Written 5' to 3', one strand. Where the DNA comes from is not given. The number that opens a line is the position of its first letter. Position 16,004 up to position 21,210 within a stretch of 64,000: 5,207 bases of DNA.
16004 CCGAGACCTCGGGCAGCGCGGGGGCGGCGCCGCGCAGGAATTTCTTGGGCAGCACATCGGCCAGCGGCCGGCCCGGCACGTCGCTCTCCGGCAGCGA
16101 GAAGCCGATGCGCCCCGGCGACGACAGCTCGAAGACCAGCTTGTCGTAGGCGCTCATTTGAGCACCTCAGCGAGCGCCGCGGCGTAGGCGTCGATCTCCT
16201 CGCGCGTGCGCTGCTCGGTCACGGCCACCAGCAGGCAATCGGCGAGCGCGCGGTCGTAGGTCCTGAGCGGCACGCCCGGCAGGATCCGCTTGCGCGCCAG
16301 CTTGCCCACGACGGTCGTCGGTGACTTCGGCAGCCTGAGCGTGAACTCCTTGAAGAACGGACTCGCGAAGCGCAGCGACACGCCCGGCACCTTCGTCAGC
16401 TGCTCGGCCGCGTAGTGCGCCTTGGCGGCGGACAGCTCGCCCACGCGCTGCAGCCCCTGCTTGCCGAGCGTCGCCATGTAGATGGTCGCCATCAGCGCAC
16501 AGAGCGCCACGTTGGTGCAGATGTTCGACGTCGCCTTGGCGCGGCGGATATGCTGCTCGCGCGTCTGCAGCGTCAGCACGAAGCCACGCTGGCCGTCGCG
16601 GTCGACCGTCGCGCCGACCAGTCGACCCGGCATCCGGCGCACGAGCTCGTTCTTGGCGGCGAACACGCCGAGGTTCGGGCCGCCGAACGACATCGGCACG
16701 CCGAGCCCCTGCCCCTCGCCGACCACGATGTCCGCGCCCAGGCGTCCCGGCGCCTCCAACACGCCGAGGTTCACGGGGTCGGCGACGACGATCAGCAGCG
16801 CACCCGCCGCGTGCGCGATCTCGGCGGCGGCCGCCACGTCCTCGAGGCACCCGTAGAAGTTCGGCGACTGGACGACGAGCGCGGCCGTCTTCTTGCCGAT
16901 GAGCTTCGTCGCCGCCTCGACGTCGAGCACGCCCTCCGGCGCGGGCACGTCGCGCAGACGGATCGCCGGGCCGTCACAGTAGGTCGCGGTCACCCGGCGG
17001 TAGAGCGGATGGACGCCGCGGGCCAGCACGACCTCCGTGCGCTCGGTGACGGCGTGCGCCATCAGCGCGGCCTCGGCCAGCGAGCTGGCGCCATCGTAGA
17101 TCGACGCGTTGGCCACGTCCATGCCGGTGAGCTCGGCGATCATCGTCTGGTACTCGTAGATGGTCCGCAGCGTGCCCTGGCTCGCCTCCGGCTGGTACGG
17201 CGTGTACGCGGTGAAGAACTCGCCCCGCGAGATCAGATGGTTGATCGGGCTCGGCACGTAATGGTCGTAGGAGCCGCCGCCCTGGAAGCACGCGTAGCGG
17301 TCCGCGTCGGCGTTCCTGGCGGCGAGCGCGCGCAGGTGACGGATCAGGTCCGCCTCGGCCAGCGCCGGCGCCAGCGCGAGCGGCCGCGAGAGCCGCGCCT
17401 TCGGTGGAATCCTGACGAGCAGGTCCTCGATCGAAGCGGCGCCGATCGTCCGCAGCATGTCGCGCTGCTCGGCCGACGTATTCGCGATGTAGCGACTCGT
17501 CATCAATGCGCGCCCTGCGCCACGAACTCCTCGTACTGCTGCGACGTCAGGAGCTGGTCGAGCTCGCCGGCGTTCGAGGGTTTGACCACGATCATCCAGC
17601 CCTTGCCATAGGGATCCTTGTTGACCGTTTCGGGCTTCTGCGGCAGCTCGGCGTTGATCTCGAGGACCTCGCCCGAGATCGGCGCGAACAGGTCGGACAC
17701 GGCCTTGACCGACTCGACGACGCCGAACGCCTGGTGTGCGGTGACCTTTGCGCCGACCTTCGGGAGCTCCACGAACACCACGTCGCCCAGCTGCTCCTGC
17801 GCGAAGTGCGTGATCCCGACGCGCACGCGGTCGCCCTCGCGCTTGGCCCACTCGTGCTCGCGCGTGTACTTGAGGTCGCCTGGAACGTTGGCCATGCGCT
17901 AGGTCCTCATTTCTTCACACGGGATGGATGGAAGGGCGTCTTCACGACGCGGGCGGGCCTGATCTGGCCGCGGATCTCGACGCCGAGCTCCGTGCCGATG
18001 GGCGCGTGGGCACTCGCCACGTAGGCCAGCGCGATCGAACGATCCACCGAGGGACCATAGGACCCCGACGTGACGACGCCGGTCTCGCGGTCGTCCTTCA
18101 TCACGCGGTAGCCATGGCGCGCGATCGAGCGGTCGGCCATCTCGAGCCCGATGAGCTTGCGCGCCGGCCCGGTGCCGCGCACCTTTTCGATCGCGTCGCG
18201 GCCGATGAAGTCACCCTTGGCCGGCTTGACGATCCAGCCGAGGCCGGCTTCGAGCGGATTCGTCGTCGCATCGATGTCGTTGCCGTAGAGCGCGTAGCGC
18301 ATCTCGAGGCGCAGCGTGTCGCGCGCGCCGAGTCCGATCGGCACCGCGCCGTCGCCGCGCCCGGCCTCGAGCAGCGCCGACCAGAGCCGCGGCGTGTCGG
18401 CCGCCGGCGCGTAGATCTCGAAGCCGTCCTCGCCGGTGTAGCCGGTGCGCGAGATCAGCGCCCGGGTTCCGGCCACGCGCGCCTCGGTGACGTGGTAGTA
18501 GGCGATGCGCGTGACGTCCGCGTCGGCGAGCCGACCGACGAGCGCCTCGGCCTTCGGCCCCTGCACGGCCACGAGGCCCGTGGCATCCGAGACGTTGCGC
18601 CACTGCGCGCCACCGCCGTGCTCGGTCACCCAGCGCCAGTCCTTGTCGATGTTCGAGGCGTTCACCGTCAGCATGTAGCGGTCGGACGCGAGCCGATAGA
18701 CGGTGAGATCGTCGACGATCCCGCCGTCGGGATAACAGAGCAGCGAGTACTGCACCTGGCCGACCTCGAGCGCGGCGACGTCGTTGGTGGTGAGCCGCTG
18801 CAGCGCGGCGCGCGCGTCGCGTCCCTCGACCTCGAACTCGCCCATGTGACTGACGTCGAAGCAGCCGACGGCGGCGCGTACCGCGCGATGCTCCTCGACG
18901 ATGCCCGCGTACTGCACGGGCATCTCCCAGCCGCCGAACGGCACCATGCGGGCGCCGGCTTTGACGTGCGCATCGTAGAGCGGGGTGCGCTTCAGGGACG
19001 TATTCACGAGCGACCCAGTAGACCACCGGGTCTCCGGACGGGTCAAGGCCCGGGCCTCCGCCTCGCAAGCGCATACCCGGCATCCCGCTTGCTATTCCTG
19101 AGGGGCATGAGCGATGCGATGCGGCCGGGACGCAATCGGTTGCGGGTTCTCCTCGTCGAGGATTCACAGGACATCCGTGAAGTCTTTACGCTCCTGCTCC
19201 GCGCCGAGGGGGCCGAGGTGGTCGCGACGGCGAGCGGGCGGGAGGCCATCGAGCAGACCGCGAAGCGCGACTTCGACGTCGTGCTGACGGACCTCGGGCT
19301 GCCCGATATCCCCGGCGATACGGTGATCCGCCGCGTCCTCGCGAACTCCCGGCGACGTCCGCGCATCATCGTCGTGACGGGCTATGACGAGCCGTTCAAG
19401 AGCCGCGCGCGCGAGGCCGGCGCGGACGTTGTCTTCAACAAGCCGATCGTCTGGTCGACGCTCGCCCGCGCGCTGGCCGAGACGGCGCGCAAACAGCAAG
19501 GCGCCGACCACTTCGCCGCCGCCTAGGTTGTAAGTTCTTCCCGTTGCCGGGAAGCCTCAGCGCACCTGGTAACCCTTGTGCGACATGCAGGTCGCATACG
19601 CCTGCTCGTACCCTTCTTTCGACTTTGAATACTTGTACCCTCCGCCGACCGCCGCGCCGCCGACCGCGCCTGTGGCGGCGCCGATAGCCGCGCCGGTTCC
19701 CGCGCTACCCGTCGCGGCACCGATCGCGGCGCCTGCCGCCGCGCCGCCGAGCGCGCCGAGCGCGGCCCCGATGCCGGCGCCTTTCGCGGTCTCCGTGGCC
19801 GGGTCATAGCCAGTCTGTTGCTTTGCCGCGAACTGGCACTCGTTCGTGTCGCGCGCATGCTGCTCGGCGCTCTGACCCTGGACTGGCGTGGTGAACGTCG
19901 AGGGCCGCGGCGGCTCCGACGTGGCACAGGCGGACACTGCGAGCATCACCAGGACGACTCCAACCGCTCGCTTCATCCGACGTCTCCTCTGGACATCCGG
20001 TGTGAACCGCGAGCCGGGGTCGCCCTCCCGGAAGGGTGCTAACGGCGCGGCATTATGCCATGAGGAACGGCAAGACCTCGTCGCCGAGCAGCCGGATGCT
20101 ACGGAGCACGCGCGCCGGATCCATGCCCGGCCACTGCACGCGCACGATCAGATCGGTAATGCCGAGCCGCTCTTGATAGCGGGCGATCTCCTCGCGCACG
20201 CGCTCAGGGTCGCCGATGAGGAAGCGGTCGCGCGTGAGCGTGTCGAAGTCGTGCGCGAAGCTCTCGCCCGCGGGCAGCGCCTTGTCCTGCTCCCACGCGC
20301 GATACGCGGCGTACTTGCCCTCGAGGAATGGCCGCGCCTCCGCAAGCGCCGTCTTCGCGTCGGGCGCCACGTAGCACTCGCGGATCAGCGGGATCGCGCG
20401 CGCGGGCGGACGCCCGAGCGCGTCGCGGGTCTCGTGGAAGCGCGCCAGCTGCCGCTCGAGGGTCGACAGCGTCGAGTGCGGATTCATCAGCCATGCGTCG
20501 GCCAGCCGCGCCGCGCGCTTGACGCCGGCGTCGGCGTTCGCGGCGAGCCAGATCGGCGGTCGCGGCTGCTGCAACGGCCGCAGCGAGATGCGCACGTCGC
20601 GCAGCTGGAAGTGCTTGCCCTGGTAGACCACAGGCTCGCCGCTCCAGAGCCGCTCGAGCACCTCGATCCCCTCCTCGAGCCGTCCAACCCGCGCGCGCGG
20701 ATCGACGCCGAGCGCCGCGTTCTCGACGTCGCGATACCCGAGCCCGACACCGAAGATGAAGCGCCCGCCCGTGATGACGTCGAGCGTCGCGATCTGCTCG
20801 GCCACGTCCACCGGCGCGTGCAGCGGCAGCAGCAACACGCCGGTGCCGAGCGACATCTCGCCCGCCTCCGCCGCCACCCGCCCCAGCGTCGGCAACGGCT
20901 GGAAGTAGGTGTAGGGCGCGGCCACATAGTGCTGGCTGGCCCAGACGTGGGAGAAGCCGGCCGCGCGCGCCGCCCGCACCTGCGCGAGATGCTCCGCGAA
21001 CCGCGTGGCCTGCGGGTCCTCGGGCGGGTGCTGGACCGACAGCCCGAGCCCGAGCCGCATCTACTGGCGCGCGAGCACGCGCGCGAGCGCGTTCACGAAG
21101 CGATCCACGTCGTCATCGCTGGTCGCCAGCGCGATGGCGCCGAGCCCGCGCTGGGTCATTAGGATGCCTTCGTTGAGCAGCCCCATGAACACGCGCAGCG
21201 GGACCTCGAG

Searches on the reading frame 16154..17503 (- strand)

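Call 73: search_protein_families(library=pfam, proteins=[window:16154-17503:-], max_evalue=0.00001)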
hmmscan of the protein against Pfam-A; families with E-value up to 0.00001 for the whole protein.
window:16154-17503:- (449 aa): 1 family
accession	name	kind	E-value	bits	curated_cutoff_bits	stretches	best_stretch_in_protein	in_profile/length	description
PF02347.22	GDC-P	-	7.6e-125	417.6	26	1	4-440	2-425/429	Glycine cleavage system P-protein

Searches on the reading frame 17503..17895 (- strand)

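Call 73: search_protein_families(library=pfam, proteins=[window:17503-17895:-], max_evalue=0.00001)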
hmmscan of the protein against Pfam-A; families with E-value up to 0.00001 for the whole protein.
window:17503-17895:- (130 aa): 1 family
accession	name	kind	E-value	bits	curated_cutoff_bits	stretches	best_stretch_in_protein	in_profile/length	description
PF01597.25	GCV_H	-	1.7e-46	157.6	22.2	1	8-126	1-120/122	Glycine cleavage H-protein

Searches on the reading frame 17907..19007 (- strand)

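Call 73: search_protein_families(library=pfam, proteins=[window:17907-19007:-], max_evalue=0.00001)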
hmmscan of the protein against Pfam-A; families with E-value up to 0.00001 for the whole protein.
window:17907-19007:- (366 aa): 2 families
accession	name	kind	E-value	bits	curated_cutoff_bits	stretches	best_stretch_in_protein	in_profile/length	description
PF01571.26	GCV_T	-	3.5e-98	328.4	25.6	1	10-258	1-254/255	Aminomethyltransferase folate-binding domain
PF08669.17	GCV_T_C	-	2.1e-25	88.9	25.9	1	283-359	1-78/80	Glycine cleavage T-protein C-terminal barrel domain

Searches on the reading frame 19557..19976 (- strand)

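Call 73: search_protein_families(library=pfam, proteins=[window:19557-19976:-], max_evalue=0.00001)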
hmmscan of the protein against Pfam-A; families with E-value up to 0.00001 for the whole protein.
window:19557-19976:- (139 aa): 2 families
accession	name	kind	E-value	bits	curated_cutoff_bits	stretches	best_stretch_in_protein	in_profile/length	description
PF13436.11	Gly-zipper_OmpA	-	2.6e-07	30.7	27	0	74-110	7-43/44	Glycine-zipper domain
PF13441.11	Gly-zipper_YMGG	-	2.7e-06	27.4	28.9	0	74-112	6-44/45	YMGG-like Gly-zipper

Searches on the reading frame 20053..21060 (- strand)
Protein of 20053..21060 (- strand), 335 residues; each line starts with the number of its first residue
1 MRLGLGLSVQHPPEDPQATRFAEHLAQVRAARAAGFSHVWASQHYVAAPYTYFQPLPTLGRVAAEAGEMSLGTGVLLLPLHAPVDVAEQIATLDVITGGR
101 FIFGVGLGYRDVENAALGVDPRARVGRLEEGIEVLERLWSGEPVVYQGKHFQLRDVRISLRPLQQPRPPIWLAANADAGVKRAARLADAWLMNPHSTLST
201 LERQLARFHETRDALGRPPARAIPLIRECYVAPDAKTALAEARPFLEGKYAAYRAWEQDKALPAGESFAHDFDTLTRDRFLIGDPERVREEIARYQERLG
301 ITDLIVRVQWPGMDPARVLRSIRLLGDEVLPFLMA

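Call 73: search_protein_families(library=pfam, proteins=[window:20053-21060:-], max_evalue=0.00001)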
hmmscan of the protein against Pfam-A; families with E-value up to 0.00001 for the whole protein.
window:20053-21060:- (335 aa): 1 family
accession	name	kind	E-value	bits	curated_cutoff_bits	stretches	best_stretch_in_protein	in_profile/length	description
PF00296.26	Bac_luciferase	-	4.9e-62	210.5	27.9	1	1-298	1-310/314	Luciferase-like monooxygenase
